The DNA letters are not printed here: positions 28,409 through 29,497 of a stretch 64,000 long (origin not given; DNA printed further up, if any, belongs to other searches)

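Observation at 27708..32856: ECF sigma / Ser-Thr kinase operon continuing into a repeat-fronted papain-like peptidase and an orphan partner protein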

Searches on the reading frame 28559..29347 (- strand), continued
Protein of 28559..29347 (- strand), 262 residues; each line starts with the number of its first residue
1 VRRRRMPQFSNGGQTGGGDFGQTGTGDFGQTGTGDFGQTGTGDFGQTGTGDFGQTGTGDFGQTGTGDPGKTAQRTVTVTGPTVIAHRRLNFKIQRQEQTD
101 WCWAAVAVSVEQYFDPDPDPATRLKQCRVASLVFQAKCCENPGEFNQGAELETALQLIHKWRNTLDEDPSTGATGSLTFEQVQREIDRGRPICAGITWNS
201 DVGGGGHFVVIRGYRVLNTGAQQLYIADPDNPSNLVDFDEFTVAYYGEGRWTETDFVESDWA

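Call 29: search_solved_structures(query=A2, max_evalue=1, show_alignments=2)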
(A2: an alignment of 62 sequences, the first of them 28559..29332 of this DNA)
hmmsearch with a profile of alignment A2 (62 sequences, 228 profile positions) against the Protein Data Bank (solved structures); distinct sequences matched with E-value up to 1: 3.
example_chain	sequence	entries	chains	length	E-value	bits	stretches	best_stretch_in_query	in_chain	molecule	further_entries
6mpz_A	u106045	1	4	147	0.022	17.8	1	155-213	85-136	Double Glycine Motif Protease domain from AMS/PCAT Transporter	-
8ssm_B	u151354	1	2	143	0.031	17.3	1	165-212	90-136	Contact-dependent inhibitor A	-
12aj_A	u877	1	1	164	0.043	16.9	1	165-212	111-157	Contact-dependent inhibitor A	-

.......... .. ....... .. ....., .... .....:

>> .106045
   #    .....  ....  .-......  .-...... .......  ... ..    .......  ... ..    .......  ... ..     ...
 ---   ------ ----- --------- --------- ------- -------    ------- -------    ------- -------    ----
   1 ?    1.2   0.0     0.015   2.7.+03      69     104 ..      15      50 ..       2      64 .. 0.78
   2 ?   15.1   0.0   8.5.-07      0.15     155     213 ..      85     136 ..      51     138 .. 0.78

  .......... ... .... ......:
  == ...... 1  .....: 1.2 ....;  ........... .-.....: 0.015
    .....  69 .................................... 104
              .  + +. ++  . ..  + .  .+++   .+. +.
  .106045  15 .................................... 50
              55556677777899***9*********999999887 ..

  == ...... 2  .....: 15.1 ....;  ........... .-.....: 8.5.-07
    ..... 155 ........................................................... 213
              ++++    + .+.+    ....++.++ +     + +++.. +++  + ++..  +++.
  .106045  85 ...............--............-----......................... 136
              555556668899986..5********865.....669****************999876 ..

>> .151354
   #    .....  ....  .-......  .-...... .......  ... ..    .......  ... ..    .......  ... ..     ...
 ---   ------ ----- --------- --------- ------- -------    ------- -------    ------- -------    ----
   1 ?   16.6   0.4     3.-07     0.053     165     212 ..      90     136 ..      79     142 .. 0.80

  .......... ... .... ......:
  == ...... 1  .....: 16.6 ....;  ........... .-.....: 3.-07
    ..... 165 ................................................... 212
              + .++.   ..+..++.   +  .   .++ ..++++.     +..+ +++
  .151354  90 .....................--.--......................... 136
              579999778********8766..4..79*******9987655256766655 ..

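Call 30: find_related_loci(query=A2, collection=genome_contigs, flank=8000)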
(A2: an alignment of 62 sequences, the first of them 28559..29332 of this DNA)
Query A2 (257 aa) in genome_contigs; peptide patterns used: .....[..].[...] (x = any residue, [..] = any of these).
599 stretches matched a pattern (row limit reached: there are more); 100 encode a relative of the query (tblastn E <= 1e-3); the best 80 are kept; 80 distinct loci.
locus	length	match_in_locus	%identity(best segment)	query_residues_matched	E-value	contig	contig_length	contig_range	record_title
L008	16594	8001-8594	66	64-257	5e-87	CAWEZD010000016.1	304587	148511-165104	MAG: Bryobacterales bacterium isolate MFD09222.bin.1.124 genome assembly, contig: contig_78446, whole genome shotgun seq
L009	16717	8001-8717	49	24-256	2e-68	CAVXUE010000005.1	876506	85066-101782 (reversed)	MAG: Terriglobia bacterium isolate MFD00964.bin.2.78 genome assembly, contig: contig_4683, whole genome shotgun sequence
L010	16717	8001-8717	49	40-254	3e-55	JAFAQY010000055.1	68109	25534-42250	MAG: Bryobacterales bacterium isolate CP_BM_ER_76 BM_ER_k147_8400990, whole genome shotgun sequence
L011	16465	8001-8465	39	84-253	2e-35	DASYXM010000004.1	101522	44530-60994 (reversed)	MAG TPA_asm: Bryobacteraceae bacterium isolate SMAG_U6308 k141_865683, whole genome shotgun sequence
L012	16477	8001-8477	41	84-252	3e-32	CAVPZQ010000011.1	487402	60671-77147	MAG: Bryobacterales bacterium isolate MFD10064.bin.2.53 genome assembly, contig: contig_14347, whole genome shotgun sequ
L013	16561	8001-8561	33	62-252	2e-29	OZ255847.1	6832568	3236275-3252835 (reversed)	MAG: Bryobacteraceae bacterium isolate 5ccd27b0-8989-4324-8237-055bfcf539d2 genome assembly, chromosome: 1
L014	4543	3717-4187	36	84-253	2e-28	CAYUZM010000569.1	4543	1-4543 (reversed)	MAG TPA_asm: uncultured Solibacteraceae bacterium isolate SRP302447_co4_295 genome assembly, contig: NODE_53387_length_4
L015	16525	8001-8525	35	67-252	2e-28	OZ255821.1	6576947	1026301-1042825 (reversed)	MAG: Bryobacteraceae bacterium isolate 718553b6-a045-46b5-ae17-6fe7a38e2867 genome assembly, chromosome: 1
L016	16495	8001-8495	37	85-252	5e-28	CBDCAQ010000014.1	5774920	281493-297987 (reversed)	MAG: Bryobacteraceae bacterium isolate c74d06a9-6702-495b-b7fb-614c217a150d genome assembly, contig: chromosome_6, whole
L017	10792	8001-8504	36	75-253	3e-26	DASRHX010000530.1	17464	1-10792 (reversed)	MAG TPA_asm: Bryobacteraceae bacterium isolate SMAG_U10095 k141_892667, whole genome shotgun sequence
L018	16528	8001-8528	36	84-255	8e-26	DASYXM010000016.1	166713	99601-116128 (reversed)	MAG TPA_asm: Bryobacteraceae bacterium isolate SMAG_U6308 k141_410970, whole genome shotgun sequence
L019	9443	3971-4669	29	36-253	1e-25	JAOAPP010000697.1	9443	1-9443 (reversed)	MAG: Bryobacterales bacterium isolate RYN_17 scaffold_1436659, whole genome shotgun sequence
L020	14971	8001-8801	33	13-255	2e-25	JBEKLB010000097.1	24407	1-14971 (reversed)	MAG: Bryobacteraceae bacterium isolate SPRUCE 360 SPRUCE_360_97, whole genome shotgun sequence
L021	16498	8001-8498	35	84-249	3e-25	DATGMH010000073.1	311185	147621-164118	MAG TPA_asm: Bryobacteraceae bacterium isolate SMAG_U9907 k141_255301, whole genome shotgun sequence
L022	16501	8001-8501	35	83-249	6e-25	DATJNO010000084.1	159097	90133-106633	MAG TPA_asm: Bryobacteraceae bacterium isolate SMAG_U14863 k141_2817766, whole genome shotgun sequence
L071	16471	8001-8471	31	84-253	1e-17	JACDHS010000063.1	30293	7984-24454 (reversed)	MAG: Verrucomicrobia bacterium isolate MGR_bin444 SD2911_NODE_216_length_30293_cov_2.144202, whole genome shotgun sequen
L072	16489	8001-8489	33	85-243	1e-15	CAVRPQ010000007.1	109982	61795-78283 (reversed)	MAG: uncultured bacterium isolate MFD03044.bin.1.155 genome assembly, contig: contig_31995, whole genome shotgun sequenc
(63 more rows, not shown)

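Call 32: predict_structure(alignment_id=A2)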
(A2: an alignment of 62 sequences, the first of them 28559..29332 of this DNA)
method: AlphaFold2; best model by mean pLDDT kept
length: 257 residues; sequences in the alignment: 62
mean_pLDDT: 81.6   pTM: 0.70
mean pLDDT of the five models: 81.6, 81.3, 80.8, 80.7, 79.9
residues with pLDDT >= 90: 164; 70-90: 18; 50-70: 36; < 50: 39
segments of 3 or more residues with pLDDT < 50: 1-6, 8-16, 18-20, 42-44
pLDDT, mean of each block of 10 residues (from residue 1): 42 45 48 50 49 52 64 84 97 95 97 91 96 92 94 97 94 98 98 76 97 97 95 97 96 80
secondary structure, 60 per line:
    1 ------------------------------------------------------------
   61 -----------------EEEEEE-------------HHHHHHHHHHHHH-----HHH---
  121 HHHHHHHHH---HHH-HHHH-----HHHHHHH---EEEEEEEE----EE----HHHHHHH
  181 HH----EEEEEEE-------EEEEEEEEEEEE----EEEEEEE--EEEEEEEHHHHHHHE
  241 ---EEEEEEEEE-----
elements in order: E78-83 H97-109 H121-129 H137-140 H146-152 E156-163 H174-182 E187-193 E201-212 E217-223 E226-232 H233-239 E244-252

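Call 37: fold_search(model_id=the predicted structure, library=pdb)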
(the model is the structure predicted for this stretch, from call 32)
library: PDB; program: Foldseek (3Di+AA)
matches with E <= 10: 801; with E <= 0.001: 11
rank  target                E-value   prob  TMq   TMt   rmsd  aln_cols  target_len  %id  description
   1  1cv8                  3.5e-06  1.00  0.52  0.75   3.4       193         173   15  STAPHOPAIN, CYSTEINE PROTEINASE FROM STAPHYLOCOCCUS AUREUS V8 (released 1998-10-14)
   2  8oig_A                2.5e-05  1.00  0.52  0.74   3.7       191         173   15  Crystal Structure of Staphopain C from Staphylococcus aureus (released 2023-06-21)
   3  1y4h_A                2.8e-05  1.00  0.49  0.70   4.3       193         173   13  Wild type staphopain-staphostatin complex (released 2005-01-18)
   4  6tho_A                8.2e-05  1.00  0.42  0.47   6.7       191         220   12  Acylintermediate of glutathione and the mature primitive phytochelatin synthase Alr0975 from Nostoc PCC 7120 at atomic (released 2020-12-02)
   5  6th5_B                9.2e-05  1.00  0.43  0.50   6.8       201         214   12  Crystal structure of mature wildtype primitive Phytochelatin synthase from Nostoc spec. - Alr0975 (released 2020-11-25)
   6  2bu3_B                9.8e-05  1.00  0.46  0.56   6.0       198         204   12  Acyl-enzyme intermediate between Alr0975 and glutathione at pH 3.4 (released 2005-12-14)
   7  1x9y_A                2.0e-04  1.00  0.48  0.37   4.7       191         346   12  The prostaphopain B structure (released 2004-11-23)
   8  6tjl_A                3.6e-04  1.00  0.41  0.47   6.9       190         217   12  Mature primitive pytochelatin synthase Alr0975 from Nostoc species bound to glutathione (released 2020-12-09)
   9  6tho_B                5.8e-04  1.00  0.42  0.48   6.5       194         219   13  Acylintermediate of glutathione and the mature primitive phytochelatin synthase Alr0975 from Nostoc PCC 7120 at atomic (released 2020-12-02)
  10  9f5t_C                9.4e-04  0.99  0.33  0.39   9.1       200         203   12  Ubiquitin C-terminal clippase BpJOS (released 2025-04-23)
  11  9f5t_A                9.4e-04  0.99  0.32  0.37   9.2       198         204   12  Ubiquitin C-terminal clippase BpJOS (released 2025-04-23)
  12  8vp5_B                1.1e-03  1.00  0.37  0.15   6.2       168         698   17  Cryo-EM structure of the ABC transporter PCAT1 bound with ADP and Substrate (released 2024-10-30)
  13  5xe9_A                1.2e-03  1.00  0.39  0.70   5.1       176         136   18  Crystal Structure of the Complex of the Peptidase Domain of Streptococcus mutans ComA with a Small Molecule Inhibitor. (released 2017-06-28)
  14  5xe8_A                1.2e-03  1.00  0.39  0.70   5.2       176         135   18  Crystal Structure of the Peptidase Domain of Streptococcus mutans ComA (released 2017-06-28)
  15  2fo5_A                1.3e-03  1.00  0.41  0.46   6.7       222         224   12  Crystal structure of recombinant barley cysteine endoprotease B isoform 2 (EP-B2) in complex with leupeptin (released 2006-07-18)
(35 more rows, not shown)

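Call 61: search_protein_families(library=phrogs, proteins=[window:28559-29347:-], max_evalue=0.1)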
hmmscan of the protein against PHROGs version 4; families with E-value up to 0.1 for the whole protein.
window:28559-29347:- (262 aa): 0 families

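Call 75: find_encoding_contigs(protein=P0014, flank=8000, max_places=2)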
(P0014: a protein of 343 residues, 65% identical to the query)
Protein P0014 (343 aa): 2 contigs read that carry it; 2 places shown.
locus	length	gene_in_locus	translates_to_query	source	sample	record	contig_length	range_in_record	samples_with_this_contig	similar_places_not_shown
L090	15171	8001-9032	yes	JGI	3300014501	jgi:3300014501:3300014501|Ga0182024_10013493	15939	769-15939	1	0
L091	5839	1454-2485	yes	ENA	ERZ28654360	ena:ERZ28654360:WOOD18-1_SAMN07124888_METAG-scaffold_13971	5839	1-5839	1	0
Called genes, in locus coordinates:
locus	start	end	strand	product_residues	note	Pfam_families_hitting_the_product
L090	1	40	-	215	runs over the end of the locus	-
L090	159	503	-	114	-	PF01740:STAS, PF13466:STAS_2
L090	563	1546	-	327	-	PF00850:Hist_deacetyl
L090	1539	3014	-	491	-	PF00512:HisKA, PF02518:HATPase_c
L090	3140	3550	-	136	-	-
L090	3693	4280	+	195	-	PF07638:Sigma70_ECF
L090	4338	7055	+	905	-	PF13424:TPR_12 (faint), PF13428:TPR_14 (faint), PF00069:Pkinase, PF07714:PK_Tyr_Ser-Thr, PF07719:TPR_2 (faint), PF13414:TPR_11 (faint), PF13432:TPR_16 (weak), PF14559:TPR_19 (weak), +6 more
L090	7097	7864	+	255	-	PF12385:Peptidase_C70 (faint), PF13529:Peptidase_C39_2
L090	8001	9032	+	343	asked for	PF12385:Peptidase_C70, PF13529:Peptidase_C39_2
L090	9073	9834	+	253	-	-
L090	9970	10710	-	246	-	PF02661:Fic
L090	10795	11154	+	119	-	-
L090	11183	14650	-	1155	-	PF13620:CarboxypepD_reg, PF13715:CarbopepD_reg_2 (weak), PF25183:OMP_b-brl_4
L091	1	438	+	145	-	?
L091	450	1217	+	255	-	PF12385:Peptidase_C70 (faint), PF13529:Peptidase_C39_2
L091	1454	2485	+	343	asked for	PF12385:Peptidase_C70, PF13529:Peptidase_C39_2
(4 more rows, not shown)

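Call 76: find_encoding_contigs(protein=P0013, flank=4000, max_places=2)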
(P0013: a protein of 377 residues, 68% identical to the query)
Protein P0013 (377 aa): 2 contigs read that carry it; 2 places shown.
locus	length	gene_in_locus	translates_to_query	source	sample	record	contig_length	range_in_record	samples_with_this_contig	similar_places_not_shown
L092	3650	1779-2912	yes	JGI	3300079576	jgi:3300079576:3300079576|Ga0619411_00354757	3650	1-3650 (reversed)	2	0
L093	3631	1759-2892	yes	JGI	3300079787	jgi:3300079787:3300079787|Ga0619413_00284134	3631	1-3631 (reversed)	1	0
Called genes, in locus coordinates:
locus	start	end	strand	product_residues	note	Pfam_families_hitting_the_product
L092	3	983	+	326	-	?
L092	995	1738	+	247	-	PF12385:Peptidase_C70, PF13529:Peptidase_C39_2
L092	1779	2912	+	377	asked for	PF12385:Peptidase_C70 (weak), PF13529:Peptidase_C39_2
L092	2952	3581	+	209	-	-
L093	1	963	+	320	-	?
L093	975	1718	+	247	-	PF12385:Peptidase_C70, PF13529:Peptidase_C39_2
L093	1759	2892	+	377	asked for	PF12385:Peptidase_C70 (weak), PF13529:Peptidase_C39_2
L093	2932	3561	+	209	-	-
